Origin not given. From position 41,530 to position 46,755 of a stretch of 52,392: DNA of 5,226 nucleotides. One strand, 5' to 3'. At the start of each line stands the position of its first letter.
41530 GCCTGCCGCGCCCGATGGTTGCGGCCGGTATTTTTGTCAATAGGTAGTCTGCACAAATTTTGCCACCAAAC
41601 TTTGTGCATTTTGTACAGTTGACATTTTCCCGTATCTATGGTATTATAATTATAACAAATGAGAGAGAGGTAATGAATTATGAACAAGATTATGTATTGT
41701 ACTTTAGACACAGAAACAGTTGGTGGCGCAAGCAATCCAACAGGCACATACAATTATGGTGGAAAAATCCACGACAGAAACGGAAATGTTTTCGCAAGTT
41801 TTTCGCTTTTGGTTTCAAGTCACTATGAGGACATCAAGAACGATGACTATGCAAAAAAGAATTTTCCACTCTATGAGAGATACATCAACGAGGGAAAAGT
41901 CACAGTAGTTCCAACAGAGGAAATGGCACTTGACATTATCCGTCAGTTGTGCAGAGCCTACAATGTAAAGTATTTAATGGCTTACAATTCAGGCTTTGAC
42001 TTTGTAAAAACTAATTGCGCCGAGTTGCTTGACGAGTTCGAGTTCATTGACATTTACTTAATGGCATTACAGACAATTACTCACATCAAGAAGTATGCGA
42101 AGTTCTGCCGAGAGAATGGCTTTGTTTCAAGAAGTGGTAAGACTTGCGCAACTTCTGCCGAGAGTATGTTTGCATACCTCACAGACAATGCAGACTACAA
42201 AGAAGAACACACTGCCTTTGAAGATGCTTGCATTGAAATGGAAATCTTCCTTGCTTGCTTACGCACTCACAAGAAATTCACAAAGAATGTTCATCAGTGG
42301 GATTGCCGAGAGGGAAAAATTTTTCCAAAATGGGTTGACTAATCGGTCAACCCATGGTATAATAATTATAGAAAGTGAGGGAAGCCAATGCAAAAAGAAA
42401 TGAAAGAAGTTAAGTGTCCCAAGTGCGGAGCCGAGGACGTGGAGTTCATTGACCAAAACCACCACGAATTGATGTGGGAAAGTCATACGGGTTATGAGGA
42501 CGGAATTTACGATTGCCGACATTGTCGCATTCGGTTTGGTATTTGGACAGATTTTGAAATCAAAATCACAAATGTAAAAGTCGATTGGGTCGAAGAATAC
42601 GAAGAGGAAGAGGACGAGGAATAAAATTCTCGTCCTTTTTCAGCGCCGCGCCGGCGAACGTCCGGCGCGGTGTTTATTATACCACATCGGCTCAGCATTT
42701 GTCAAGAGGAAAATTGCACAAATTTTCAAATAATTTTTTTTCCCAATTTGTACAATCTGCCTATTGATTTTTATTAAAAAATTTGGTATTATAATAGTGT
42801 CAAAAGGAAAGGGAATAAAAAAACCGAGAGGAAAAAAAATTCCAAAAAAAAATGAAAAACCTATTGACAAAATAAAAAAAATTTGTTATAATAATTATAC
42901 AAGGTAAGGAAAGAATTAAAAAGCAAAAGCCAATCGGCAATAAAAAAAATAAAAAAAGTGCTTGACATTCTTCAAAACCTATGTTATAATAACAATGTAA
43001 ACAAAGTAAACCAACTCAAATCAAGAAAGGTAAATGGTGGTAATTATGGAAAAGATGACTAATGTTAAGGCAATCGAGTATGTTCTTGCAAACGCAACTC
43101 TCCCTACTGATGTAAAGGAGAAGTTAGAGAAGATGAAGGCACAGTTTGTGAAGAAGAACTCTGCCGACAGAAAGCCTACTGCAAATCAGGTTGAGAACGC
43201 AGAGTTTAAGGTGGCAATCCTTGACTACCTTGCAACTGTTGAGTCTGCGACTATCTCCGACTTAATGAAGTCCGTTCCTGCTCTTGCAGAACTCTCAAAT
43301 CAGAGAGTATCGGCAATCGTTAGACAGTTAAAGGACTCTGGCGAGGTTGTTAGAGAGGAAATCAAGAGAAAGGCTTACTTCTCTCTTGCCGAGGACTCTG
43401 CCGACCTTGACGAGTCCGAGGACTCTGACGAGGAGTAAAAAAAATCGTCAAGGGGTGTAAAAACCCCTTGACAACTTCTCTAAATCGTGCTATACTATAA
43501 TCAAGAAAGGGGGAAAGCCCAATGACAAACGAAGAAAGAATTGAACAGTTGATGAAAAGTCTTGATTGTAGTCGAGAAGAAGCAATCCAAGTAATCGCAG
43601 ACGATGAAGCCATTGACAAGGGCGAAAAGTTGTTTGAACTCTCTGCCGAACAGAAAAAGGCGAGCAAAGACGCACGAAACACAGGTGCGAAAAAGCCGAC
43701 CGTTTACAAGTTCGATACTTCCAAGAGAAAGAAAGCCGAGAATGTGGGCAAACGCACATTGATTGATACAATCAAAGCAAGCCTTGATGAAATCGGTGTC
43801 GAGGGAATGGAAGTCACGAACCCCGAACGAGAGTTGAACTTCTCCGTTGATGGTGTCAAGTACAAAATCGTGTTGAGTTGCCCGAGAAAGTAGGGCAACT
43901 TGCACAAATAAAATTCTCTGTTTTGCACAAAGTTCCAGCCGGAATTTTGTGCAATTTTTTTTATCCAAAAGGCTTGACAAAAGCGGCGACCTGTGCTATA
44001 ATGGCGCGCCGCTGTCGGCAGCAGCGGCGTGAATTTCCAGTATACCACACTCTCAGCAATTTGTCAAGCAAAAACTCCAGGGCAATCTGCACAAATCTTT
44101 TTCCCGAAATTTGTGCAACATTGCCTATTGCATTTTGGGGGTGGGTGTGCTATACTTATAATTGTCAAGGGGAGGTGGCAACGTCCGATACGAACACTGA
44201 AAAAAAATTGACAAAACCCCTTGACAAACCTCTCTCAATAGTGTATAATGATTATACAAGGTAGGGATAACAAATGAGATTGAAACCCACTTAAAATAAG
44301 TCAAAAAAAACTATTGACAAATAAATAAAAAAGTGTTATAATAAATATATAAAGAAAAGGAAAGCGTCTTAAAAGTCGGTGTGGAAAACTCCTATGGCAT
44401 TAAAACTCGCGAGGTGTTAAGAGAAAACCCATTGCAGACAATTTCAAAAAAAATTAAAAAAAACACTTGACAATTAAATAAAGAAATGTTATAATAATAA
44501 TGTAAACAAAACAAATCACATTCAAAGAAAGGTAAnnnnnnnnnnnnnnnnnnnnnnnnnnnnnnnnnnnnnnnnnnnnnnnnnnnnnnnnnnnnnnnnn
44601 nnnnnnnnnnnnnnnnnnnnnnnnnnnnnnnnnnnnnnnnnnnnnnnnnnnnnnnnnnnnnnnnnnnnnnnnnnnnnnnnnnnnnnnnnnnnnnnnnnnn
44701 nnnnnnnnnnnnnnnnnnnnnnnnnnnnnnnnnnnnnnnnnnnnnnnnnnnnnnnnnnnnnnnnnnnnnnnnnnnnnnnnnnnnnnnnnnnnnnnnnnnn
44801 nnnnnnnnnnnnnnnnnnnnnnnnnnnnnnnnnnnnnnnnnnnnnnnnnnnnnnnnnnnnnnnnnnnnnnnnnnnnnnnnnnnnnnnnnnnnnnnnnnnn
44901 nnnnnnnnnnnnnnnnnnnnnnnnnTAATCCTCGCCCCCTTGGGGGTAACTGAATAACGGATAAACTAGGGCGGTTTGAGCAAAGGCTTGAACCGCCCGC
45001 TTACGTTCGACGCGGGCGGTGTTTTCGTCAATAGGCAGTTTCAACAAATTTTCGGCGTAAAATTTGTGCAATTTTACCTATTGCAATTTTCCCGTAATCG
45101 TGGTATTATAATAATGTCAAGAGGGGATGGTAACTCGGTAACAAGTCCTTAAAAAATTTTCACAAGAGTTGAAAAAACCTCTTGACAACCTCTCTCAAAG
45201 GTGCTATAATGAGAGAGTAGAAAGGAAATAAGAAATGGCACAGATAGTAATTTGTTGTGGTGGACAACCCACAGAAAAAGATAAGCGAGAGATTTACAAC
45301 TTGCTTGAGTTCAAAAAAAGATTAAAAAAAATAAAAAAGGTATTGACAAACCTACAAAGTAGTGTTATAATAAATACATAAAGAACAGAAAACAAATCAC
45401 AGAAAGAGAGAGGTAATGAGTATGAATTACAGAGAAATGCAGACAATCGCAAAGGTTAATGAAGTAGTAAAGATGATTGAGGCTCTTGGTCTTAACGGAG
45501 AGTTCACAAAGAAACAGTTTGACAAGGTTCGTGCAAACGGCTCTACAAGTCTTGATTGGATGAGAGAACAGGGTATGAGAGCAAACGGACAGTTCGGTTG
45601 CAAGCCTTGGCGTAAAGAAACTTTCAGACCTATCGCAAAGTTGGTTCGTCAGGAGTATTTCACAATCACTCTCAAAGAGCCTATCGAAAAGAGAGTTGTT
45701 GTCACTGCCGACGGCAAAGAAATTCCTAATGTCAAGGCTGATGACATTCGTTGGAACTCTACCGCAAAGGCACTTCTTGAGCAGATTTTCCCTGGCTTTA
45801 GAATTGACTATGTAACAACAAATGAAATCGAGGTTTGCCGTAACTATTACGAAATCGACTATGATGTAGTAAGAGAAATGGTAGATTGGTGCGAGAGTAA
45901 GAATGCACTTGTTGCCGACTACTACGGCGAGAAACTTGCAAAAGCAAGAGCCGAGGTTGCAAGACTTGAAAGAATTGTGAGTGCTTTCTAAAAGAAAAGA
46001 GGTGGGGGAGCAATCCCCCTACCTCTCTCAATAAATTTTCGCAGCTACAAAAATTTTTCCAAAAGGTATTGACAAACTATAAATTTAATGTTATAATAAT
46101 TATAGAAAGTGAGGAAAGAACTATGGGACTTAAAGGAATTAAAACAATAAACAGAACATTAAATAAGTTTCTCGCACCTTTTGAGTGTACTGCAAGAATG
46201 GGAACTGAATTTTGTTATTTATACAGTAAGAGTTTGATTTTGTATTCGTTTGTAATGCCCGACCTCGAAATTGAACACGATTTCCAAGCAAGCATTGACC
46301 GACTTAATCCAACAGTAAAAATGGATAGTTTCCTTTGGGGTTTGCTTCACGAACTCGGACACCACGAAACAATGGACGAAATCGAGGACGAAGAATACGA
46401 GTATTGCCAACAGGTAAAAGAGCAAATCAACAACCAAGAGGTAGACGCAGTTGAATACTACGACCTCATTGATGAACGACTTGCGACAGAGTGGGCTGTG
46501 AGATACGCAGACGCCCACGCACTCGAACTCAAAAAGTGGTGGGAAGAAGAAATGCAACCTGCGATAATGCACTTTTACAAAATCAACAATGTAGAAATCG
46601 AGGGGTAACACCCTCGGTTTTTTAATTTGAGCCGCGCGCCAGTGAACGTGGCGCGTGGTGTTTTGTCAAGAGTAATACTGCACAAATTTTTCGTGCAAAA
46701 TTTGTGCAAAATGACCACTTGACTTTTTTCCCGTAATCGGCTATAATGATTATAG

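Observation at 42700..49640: Triplicated winged-helix gene family behind triple stacked promoters, with duplication of a two-gene cassette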

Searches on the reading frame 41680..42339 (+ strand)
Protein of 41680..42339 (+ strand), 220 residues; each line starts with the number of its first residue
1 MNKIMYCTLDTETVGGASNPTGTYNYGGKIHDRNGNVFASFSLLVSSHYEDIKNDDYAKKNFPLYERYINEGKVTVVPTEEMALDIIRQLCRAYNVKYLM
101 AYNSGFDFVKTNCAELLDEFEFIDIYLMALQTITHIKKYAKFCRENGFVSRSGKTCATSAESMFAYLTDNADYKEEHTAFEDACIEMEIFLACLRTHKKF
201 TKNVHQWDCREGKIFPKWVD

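Call 9: search_protein_families(library=pfam, proteins=[window:41680-42339:+], max_evalue=0.1)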
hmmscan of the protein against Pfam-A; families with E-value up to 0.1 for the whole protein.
window:41680-42339:+ (220 aa): 1 family
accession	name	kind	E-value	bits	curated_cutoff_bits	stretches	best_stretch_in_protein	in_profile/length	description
PF03181.20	BURP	-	0.015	15.3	27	1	104-172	37-100/216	BURP domain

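Call 12: search_protein_families(library=phrogs, proteins=[window:41680-42339:+], max_evalue=0.01)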
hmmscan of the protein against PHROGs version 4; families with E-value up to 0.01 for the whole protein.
window:41680-42339:+ (220 aa): 1 family
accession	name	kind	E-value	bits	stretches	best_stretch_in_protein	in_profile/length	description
phrog_20187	-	unknown function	3.9e-26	93.1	1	6-201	10-235/272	-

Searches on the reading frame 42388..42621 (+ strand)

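Call 81: search_protein_families(library=pfam, proteins=[window:42388-42621:+], max_evalue=0.01)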
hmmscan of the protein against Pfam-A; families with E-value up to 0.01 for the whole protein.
window:42388-42621:+ (78 aa): 4 families
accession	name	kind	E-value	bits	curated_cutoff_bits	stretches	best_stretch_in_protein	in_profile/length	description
PF23451.1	Zn_ribbon_PaaD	-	0.00056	19.9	27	0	3-20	10-27/53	PaaD zinc beta ribbon domain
PF05876.18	GpA_ATPase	-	0.0028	17.8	25.6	1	7-48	194-231/247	Phage terminase large subunit gpA, ATPase domain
PF09723.15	Zn_ribbon_8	-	0.0039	17.6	34.4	0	4-19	23-38/41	Zinc ribbon domain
PF23455.1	DUF7129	-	0.0069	16.5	30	0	37-50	8-21/45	Domain of unknown function (DUF7129)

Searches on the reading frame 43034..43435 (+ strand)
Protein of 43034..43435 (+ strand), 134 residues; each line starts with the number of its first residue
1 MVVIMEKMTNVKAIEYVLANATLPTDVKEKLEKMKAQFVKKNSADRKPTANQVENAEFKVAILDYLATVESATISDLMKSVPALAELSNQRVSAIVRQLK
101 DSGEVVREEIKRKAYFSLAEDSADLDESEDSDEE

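Call 9: search_protein_families(library=pfam, proteins=[window:43034-43435:+], max_evalue=0.1)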
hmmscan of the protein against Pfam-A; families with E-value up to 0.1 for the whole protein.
window:43034-43435:+ (134 aa): 5 families
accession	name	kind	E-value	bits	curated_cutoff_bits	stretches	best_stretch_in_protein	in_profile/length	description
PF21100.3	MCM_C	-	0.015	15.6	27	1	60-109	8-57/64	MCM protein C-terminal winged helix-turn-helix domain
PF12802.13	MarR_2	-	0.016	15.8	27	1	61-109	9-54/61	MarR family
PF03965.22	Penicillinase_R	-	0.037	14.8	22.6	1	61-119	7-66/115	Penicillinase repressor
PF19055.6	ABC2_membrane_7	-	0.038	13.3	22.7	1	17-100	79-163/410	ABC-2 type transporter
PF08496.15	Peptidase_S49_N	-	0.086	13.4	27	0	32-107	64-138/147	Peptidase family S49 N-terminal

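Call 12: search_protein_families(library=phrogs, proteins=[window:43034-43435:+], max_evalue=0.01)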
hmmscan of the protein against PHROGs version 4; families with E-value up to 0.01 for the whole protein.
window:43034-43435:+ (134 aa): 3 families
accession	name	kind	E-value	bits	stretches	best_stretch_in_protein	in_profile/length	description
phrog_19053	-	unknown function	7.4e-05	23.5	1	60-118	162-216/246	-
phrog_1687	-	transcription regulation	0.0014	19.6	1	51-117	60-123/162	MarR family transcrition regulator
phrog_142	-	moron, auxiliary metabolic gene and host takeover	0.003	18.6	1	52-123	7-75/116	Ren-like exclusion protein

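Call 66: search_protein_families(library=padloc, proteins=[window:43046-43435:+], max_evalue=0.01)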
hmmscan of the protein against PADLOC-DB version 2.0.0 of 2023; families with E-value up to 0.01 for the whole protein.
window:43046-43435:+ (130 aa): 1 family
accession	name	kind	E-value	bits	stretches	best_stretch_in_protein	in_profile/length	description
PDLC01438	Csa3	-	0.0021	16.2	1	24-120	120-207/305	"CAS-I,CAS-II,CAS-III,CAS-IV,CAS-V,CAS-VI; associated_signaling"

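Call 67: search_protein_families(library=ncbifam, proteins=[window:43046-43435:+], max_evalue=0.01)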
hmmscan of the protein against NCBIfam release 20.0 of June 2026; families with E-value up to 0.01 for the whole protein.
window:43046-43435:+ (130 aa): 0 families

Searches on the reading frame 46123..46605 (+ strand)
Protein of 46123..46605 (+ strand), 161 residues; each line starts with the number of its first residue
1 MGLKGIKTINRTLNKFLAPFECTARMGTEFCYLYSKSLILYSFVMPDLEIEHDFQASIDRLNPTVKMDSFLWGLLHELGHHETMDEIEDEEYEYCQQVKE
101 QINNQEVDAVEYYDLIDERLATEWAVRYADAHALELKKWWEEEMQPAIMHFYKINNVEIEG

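Call 9: search_protein_families(library=pfam, proteins=[window:46123-46605:+], max_evalue=0.1)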
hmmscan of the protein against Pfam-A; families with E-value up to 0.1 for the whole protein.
window:46123-46605:+ (161 aa): 2 families
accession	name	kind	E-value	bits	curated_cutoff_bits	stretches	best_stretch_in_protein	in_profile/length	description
PF13402.12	Peptidase_M60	-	0.013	15.5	25.8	1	61-84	117-140/275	Peptidase M60, enhancin and enhancin-like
PF20505.3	DUF6731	-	0.042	13.8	27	1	81-138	222-278/295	Family of unknown function (DUF6731)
